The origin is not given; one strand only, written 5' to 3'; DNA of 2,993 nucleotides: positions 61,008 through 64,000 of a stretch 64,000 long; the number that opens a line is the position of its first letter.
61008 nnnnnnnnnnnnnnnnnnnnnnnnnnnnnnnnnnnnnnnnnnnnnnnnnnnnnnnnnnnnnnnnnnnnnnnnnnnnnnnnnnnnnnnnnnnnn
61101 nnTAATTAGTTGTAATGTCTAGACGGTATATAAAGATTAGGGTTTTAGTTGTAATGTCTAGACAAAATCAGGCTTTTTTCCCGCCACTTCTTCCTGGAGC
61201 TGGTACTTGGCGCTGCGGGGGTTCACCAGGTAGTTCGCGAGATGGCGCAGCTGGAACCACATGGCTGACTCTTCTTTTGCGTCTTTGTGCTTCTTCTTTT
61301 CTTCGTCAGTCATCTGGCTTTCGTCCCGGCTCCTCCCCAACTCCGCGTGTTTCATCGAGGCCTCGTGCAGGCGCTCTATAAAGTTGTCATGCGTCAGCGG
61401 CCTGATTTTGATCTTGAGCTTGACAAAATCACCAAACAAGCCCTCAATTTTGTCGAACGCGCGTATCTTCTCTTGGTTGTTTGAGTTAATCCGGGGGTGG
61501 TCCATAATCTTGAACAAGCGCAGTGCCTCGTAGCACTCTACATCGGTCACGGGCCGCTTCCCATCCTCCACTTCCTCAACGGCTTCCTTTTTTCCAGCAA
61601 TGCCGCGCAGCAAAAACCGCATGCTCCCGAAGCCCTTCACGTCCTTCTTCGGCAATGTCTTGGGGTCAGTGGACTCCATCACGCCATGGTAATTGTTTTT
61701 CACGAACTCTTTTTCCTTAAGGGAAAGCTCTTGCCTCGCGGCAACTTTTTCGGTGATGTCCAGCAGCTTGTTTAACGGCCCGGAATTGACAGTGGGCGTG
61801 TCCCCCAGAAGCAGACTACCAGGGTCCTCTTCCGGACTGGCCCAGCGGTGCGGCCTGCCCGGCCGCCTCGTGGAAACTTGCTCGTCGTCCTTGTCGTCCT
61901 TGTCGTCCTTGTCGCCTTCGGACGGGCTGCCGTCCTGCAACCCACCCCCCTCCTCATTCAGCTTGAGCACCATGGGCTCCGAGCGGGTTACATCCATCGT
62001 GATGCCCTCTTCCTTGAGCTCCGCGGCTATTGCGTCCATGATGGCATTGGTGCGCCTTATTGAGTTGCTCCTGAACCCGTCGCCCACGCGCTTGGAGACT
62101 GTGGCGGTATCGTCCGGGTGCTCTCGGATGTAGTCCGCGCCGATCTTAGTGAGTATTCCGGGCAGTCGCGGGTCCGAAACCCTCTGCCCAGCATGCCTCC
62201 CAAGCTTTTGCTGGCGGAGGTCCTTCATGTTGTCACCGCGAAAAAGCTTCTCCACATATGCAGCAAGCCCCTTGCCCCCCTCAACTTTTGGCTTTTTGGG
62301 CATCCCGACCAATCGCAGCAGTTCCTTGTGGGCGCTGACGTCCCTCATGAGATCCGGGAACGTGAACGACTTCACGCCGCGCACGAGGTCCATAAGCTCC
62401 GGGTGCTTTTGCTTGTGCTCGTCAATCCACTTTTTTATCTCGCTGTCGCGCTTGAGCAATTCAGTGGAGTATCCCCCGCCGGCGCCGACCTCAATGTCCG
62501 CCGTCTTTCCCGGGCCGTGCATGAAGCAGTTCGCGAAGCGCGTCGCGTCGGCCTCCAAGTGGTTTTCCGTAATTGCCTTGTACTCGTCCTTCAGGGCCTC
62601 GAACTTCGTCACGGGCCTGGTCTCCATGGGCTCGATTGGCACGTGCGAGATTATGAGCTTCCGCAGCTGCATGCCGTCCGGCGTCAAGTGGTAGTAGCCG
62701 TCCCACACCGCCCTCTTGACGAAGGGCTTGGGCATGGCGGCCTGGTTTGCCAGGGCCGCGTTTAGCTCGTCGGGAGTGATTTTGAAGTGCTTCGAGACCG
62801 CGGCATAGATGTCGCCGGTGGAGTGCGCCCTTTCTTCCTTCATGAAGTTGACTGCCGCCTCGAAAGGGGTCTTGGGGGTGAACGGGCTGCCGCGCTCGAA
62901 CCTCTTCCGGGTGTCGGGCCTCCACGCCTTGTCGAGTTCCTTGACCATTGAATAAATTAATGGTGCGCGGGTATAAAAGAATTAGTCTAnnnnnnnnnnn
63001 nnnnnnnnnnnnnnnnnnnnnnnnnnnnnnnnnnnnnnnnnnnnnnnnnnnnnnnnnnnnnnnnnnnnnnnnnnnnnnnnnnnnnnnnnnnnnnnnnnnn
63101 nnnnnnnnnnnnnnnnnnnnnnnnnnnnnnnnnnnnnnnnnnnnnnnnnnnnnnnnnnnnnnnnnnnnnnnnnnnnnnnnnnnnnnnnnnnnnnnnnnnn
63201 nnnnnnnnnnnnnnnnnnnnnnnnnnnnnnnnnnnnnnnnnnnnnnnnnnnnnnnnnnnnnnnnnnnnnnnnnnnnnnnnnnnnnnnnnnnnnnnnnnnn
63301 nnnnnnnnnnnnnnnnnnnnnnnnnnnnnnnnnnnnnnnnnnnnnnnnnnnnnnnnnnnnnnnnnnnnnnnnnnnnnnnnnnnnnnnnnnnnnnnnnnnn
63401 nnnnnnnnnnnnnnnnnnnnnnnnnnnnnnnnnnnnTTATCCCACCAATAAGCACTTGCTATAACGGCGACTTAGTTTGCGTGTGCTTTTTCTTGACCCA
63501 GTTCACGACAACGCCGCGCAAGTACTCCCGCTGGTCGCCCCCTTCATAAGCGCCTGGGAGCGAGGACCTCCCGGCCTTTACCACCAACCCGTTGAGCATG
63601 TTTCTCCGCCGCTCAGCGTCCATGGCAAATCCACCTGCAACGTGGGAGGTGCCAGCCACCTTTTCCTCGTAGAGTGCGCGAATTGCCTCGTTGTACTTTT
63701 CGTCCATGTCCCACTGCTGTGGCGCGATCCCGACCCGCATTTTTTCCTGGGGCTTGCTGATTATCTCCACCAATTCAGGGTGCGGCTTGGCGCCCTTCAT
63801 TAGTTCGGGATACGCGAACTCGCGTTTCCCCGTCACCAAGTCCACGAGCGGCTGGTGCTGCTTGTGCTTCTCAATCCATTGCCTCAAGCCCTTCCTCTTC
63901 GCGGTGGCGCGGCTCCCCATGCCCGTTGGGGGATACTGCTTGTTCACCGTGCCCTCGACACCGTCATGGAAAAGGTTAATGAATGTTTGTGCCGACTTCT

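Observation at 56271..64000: Co-directional cluster of paralogous giant K/E-rich ORFan proteins built from repeated winged-helix-like modules, adjacent to tRNA-Arg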

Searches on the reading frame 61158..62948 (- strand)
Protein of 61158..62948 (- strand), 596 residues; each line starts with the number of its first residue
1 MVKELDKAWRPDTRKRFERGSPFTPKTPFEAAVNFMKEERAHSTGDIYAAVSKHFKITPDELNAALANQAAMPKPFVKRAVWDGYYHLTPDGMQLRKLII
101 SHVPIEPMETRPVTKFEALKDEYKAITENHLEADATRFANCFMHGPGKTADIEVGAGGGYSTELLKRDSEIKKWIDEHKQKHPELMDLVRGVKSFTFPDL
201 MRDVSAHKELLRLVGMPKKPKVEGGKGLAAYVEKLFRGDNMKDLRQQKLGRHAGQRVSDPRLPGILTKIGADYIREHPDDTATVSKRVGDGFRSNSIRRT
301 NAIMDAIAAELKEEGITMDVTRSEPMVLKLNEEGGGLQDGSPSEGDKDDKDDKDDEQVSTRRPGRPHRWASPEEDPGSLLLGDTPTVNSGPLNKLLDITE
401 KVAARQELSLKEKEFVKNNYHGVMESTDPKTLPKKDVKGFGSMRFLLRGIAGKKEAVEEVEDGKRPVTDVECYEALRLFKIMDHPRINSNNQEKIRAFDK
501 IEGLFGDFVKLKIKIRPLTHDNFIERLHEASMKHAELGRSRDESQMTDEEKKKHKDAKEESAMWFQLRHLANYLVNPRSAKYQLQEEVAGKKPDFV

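Call 5: search_protein_families(library=pfam, proteins=[window:61158-62948:-], max_evalue=1)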
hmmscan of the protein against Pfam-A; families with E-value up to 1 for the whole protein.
window:61158-62948:- (596 aa): 3 families
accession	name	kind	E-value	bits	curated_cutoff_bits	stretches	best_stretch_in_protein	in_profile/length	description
PF14338.12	Mrr_N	-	0.00083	19.9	29.5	1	32-82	8-56/87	Mrr N-terminal domain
PF11966.13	SSURE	-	0.054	13.7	25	1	137-189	27-79/149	SSURE domain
PF15451.11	DUF4632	-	0.062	13.8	27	1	540-577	8-45/71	Domain of unknown function (DUF4632)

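Call 6: search_protein_families(library=phrogs, proteins=[window:61158-62948:-], max_evalue=1)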
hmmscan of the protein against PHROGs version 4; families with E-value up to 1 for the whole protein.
window:61158-62948:- (596 aa): 1 family
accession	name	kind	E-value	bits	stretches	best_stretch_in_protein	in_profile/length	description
phrog_20384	-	unknown function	0.017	16.3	1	105-134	21-50/84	-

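Call 21: search_protein_families(library=ncbifam, proteins=[window:61158-62948:-], max_evalue=0.1)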
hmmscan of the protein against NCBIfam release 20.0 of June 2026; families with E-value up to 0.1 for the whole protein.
window:61158-62948:- (596 aa): 0 families

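Call 87: search_protein_families(library=padloc, proteins=[window:61158-62948:-], max_evalue=0.01)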
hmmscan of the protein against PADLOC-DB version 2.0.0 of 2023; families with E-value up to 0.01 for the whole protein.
window:61158-62948:- (596 aa): 0 families

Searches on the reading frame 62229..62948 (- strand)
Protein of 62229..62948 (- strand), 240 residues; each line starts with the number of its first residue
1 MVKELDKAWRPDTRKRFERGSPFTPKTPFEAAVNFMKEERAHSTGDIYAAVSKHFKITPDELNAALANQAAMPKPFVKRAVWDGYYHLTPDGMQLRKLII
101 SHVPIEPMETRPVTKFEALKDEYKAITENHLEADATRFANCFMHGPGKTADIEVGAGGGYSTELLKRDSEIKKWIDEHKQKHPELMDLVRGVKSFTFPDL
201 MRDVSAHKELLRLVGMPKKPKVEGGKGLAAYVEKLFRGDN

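Call 44: search_solved_structures(query=A5, max_evalue=10)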
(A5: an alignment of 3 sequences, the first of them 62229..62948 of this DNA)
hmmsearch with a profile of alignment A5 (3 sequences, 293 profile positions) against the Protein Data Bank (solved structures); distinct sequences matched with E-value up to 10: 1.
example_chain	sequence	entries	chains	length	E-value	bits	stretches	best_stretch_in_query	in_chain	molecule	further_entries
6zs9_A4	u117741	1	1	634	1.2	11.8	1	25-113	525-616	Pentatricopeptide repeat domain-containing protein 3, mitochondrial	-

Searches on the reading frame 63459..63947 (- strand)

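Call 5: search_protein_families(library=pfam, proteins=[window:63459-63947:-], max_evalue=1)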
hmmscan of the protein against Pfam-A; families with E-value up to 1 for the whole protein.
window:63459-63947:- (162 aa): 0 families

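Call 6: search_protein_families(library=phrogs, proteins=[window:63459-63947:-], max_evalue=1)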
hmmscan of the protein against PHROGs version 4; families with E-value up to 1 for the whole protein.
window:63459-63947:- (162 aa): 1 family
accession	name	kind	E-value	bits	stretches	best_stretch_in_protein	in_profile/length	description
phrog_18541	-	unknown function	0.15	12.8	1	5-32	51-78/81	-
